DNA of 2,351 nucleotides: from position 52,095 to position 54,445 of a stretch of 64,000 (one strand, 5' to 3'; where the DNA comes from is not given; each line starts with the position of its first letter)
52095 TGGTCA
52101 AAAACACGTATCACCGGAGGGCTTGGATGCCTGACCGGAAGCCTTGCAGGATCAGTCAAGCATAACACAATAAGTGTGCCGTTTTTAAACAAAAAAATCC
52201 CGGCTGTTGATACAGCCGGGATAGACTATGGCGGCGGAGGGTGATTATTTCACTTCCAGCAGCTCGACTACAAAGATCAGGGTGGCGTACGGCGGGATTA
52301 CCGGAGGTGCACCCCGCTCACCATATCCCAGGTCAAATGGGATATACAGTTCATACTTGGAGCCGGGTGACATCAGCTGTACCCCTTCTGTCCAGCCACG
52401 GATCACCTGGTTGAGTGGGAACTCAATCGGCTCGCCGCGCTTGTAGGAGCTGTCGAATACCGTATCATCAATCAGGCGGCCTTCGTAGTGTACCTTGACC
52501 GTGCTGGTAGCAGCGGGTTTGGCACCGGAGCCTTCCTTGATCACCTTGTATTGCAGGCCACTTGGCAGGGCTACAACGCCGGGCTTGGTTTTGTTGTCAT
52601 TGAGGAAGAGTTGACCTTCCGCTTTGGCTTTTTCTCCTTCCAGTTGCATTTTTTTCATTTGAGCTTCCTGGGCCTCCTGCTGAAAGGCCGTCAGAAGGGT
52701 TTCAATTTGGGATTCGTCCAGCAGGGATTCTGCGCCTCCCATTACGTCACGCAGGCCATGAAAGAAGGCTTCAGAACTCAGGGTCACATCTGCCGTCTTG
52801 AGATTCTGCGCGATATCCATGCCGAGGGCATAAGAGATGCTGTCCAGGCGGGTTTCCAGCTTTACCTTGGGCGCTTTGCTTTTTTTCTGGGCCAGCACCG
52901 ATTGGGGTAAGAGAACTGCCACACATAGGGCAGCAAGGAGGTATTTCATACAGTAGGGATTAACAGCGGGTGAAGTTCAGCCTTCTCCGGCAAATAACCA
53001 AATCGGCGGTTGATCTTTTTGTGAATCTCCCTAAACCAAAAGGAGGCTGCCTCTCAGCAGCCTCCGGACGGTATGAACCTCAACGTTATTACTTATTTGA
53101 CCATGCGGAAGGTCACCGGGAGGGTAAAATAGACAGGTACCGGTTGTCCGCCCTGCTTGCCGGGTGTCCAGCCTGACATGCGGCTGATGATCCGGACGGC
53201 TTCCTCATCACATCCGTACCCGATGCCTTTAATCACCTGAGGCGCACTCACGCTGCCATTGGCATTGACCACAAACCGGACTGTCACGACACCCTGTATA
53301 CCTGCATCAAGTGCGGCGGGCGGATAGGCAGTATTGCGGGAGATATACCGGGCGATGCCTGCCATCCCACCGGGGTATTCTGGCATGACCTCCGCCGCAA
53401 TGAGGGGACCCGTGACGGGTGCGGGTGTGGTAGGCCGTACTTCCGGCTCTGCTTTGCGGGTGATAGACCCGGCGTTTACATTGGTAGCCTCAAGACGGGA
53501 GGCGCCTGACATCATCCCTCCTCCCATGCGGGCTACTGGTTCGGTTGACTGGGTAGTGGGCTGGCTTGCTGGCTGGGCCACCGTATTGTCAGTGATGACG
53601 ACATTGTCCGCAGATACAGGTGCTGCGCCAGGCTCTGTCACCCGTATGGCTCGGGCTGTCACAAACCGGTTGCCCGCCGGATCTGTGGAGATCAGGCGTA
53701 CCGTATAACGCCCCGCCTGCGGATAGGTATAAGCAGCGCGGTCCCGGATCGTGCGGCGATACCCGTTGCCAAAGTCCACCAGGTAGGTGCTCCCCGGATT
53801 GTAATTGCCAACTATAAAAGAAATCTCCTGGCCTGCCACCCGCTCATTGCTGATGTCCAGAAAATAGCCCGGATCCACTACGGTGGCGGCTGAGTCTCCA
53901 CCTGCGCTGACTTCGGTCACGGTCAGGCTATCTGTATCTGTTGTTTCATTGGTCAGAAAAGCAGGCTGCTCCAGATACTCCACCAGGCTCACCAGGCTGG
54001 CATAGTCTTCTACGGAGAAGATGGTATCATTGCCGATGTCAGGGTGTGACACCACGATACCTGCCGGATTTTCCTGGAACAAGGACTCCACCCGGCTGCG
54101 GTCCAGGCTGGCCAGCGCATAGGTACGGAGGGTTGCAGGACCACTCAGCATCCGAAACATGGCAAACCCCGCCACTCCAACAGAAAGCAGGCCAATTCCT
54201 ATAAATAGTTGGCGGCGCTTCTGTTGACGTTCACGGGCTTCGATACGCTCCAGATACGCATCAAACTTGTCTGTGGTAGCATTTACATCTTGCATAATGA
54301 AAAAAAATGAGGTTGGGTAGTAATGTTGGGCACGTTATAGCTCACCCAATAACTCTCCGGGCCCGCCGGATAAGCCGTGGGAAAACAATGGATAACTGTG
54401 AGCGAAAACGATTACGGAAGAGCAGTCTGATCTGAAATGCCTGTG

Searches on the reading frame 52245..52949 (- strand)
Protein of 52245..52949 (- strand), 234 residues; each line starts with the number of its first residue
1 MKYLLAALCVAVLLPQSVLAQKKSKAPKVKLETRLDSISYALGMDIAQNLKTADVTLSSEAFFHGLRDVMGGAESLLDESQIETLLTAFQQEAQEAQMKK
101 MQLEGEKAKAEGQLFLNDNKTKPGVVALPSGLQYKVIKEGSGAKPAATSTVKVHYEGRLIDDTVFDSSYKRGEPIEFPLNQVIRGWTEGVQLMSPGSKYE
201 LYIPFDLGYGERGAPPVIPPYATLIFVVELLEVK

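Call 38: search_protein_families(library=pfam, proteins=[window:52245-52949:-])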
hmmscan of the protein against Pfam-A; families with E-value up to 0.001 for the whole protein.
window:52245-52949:- (234 aa): 2 families
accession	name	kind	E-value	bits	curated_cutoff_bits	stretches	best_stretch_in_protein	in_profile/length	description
PF00254.34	FKBP_C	-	6.4e-32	110.2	21.1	1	144-231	4-94/94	FKBP-type peptidyl-prolyl cis-trans isomerase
PF01346.23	FKBP_N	-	4.5e-26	92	22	1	36-136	2-97/97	Domain amino terminal to FKBP-type peptidyl-prolyl isomerase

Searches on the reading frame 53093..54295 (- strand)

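Call 38: search_protein_families(library=pfam, proteins=[window:53093-54295:-])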
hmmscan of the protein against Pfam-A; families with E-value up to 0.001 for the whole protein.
window:53093-54295:- (400 aa): 3 families
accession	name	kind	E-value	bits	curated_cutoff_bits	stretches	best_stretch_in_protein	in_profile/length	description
PF03544.19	TonB_C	-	1e-18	68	24.6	1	321-397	2-78/79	Gram-negative bacterial TonB protein C-terminal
PF18911.6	PKD_4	-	5.4e-06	26.8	27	1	154-210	16-75/85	PKD domain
PF00801.26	PKD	-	0.00054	20.3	23.5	0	154-209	13-71/80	PKD domain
